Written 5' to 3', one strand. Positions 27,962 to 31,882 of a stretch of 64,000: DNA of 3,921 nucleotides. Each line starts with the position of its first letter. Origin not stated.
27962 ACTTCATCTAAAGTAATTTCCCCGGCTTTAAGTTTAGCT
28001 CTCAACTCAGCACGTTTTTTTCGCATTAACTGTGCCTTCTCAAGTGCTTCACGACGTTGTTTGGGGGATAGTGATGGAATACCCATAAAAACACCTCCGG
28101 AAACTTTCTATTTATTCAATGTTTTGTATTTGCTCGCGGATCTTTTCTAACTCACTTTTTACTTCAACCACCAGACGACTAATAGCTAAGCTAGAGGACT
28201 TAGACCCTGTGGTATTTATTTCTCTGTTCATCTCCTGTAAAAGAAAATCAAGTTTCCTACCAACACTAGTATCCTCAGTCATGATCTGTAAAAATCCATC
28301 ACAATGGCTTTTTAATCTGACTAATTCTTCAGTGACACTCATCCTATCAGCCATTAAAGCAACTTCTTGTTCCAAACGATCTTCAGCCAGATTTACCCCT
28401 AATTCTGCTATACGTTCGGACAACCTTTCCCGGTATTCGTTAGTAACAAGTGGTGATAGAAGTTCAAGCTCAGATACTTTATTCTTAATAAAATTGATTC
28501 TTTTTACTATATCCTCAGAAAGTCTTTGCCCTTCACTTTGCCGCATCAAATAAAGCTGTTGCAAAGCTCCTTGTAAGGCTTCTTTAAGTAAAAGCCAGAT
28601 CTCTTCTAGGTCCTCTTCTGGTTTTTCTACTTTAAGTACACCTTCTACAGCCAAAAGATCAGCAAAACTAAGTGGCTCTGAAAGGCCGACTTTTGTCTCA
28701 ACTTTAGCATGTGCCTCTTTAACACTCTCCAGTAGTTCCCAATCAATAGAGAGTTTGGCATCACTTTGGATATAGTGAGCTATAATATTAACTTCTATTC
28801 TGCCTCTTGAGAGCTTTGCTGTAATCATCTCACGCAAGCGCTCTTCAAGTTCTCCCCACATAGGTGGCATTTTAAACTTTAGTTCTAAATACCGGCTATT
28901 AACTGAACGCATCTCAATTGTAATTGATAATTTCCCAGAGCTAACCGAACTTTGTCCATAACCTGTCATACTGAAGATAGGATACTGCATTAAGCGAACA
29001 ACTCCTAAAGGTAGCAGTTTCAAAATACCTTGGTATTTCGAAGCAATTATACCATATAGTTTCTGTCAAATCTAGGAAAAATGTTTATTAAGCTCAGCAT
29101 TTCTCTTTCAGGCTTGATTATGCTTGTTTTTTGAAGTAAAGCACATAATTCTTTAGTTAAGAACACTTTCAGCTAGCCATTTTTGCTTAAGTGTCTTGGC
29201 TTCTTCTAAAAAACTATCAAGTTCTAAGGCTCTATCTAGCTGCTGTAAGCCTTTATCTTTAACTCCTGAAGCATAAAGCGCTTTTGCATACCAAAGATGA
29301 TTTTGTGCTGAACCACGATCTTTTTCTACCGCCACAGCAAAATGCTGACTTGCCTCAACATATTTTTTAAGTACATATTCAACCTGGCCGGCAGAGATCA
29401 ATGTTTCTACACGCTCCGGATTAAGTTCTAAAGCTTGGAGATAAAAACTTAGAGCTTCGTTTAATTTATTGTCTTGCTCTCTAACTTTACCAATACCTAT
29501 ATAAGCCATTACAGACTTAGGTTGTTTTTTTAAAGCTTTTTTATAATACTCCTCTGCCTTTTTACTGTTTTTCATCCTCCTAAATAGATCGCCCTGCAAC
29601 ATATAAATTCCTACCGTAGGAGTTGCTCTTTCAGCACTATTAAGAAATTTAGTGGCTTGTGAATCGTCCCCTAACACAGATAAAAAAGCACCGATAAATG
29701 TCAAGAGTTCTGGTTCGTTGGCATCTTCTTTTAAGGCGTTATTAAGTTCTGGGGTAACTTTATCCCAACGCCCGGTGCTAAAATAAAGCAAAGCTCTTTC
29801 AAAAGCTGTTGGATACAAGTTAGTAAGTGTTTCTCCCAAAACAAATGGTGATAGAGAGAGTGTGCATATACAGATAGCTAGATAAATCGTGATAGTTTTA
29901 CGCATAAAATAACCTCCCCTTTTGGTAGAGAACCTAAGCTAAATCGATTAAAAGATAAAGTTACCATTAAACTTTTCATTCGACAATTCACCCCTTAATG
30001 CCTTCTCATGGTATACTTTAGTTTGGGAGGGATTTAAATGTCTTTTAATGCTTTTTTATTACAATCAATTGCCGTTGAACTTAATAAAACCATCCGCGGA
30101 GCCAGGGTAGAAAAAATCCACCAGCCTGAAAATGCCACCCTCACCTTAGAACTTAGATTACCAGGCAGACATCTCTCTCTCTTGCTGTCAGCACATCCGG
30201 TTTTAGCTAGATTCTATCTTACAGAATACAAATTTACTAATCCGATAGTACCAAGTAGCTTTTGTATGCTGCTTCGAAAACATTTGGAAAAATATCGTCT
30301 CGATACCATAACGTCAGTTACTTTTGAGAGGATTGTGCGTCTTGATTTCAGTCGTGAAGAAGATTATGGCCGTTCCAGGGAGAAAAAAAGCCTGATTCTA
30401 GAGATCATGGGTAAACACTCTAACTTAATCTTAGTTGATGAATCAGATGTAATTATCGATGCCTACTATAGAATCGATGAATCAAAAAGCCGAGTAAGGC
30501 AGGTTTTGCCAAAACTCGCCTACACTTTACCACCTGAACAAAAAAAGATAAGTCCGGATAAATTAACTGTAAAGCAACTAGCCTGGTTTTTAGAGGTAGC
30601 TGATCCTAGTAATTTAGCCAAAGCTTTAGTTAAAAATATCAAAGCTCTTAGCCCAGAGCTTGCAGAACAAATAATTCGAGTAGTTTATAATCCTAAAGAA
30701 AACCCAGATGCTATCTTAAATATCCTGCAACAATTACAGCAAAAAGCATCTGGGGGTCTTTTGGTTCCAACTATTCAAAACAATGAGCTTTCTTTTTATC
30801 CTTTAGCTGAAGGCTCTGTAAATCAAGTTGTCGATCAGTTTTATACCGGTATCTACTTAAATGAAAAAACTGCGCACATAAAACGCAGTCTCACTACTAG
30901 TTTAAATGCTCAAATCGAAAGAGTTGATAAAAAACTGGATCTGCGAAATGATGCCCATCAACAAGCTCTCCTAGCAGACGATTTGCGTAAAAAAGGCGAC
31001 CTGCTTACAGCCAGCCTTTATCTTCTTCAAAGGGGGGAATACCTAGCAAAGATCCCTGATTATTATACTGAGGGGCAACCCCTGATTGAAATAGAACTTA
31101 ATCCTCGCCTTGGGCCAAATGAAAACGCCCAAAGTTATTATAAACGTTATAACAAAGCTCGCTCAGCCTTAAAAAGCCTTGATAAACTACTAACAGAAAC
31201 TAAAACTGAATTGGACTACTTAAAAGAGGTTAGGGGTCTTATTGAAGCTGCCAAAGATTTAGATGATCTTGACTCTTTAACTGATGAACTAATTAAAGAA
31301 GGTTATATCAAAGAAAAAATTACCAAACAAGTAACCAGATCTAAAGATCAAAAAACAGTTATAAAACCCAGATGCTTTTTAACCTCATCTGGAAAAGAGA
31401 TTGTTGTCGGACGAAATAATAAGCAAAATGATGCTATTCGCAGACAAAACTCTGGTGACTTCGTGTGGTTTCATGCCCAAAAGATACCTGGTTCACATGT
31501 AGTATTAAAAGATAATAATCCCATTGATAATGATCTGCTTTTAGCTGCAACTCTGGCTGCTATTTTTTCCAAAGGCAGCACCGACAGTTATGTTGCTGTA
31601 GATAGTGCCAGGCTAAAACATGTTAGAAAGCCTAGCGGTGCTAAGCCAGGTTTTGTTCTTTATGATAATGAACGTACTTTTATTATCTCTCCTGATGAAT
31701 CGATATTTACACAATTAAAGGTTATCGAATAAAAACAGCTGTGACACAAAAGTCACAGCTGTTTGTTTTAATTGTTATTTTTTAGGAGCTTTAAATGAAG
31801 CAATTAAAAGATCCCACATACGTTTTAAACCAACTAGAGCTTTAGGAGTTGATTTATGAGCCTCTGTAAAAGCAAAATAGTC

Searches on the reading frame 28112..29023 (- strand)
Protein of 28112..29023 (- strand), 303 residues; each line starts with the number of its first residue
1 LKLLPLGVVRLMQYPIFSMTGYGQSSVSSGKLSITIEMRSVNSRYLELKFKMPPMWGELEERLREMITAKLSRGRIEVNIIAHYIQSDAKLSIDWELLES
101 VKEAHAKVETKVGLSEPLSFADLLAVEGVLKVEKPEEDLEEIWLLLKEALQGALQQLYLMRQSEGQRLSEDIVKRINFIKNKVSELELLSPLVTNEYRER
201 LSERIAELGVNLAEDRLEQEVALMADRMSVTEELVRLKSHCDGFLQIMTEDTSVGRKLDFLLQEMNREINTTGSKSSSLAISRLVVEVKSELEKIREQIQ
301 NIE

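Call 48: search_protein_families(library=pfam, proteins=[window:28112-29023:-], max_evalue=0.00001)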
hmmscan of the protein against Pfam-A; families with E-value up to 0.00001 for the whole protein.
window:28112-29023:- (303 aa): 2 families
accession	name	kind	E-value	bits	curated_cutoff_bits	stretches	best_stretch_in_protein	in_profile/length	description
PF08340.16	YicC-like_C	-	3.8e-44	150.1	27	1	190-303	5-120/120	Endoribonuclease YicC-like, C-terminal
PF03755.18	YicC-like_N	-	1.4e-42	146.2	25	1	16-169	1-155/156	Endoribonuclease YicC-like, N-terminal region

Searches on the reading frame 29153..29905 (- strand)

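Call 48: search_protein_families(library=pfam, proteins=[window:29153-29905:-], max_evalue=0.00001)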
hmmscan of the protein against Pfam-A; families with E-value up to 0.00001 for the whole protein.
window:29153-29905:- (250 aa): 13 families
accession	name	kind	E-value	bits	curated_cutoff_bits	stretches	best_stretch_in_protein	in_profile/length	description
PF07719.23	TPR_2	-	2.7e-20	71.2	27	0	100-130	3-33/34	Tetratricopeptide repeat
PF00515.34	TPR_1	-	6.2e-16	57.9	27.8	0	101-130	4-33/34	Tetratricopeptide repeat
PF13428.12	TPR_14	-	2.6e-15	55.8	23.5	0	100-139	3-42/44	Tetratricopeptide repeat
PF14559.12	TPR_19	-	8.9e-15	55.2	25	0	180-241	5-66/68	Tetratricopeptide repeat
PF13181.12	TPR_8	-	1e-11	44.4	25.7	0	100-126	3-29/34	Tetratricopeptide repeat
PF13432.12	TPR_16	-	1.4e-11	45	32.7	1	103-164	2-63/65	Tetratricopeptide repeat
PF13424.12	TPR_12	-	4e-10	40.2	30.1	1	101-161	6-74/77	Tetratricopeptide repeat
PF13414.12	TPR_11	-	6.7e-10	38.9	26.8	0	146-175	8-37/42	TPR repeat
PF25062.1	ARM_TT21_N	-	1.2e-07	32.1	40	1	53-171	84-207/222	Tetratricopeptide repeat protein 21 N-terminal ARM repeat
PF13431.12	TPR_17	-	1.5e-07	31.6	24.4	0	120-152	1-33/34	Tetratricopeptide repeat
PF13176.12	TPR_7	-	4.8e-07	29.8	27.9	0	104-131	5-34/36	Tetratricopeptide repeat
PF12895.13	ANAPC3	-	1e-06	29.3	27.2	0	113-189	4-79/82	Anaphase-promoting complex, cyclosome, subunit 3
PF25060.1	ARM_TT21_2nd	-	4.9e-06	26.7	27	0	148-225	39-115/270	Tetratricopeptide repeat protein 21 second ARM domain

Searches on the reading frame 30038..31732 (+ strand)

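Call 48: search_protein_families(library=pfam, proteins=[window:30038-31732:+], max_evalue=0.00001)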
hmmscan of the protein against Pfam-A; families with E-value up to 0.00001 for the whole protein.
window:30038-31732:+ (564 aa): 3 families
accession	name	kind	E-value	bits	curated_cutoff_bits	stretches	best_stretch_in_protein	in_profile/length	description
PF05833.16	NFACT_N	-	6.5e-111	371.7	31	1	6-435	3-454/456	NFACT N-terminal and middle domains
PF18297.6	NFACT-R_2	-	5e-10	39.9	26.9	1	445-527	2-83/104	NFACT protein RNA binding domain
PF05670.18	NFACT-R_1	-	1.1e-06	29.5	29.8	1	443-512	1-74/112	NFACT protein RNA binding domain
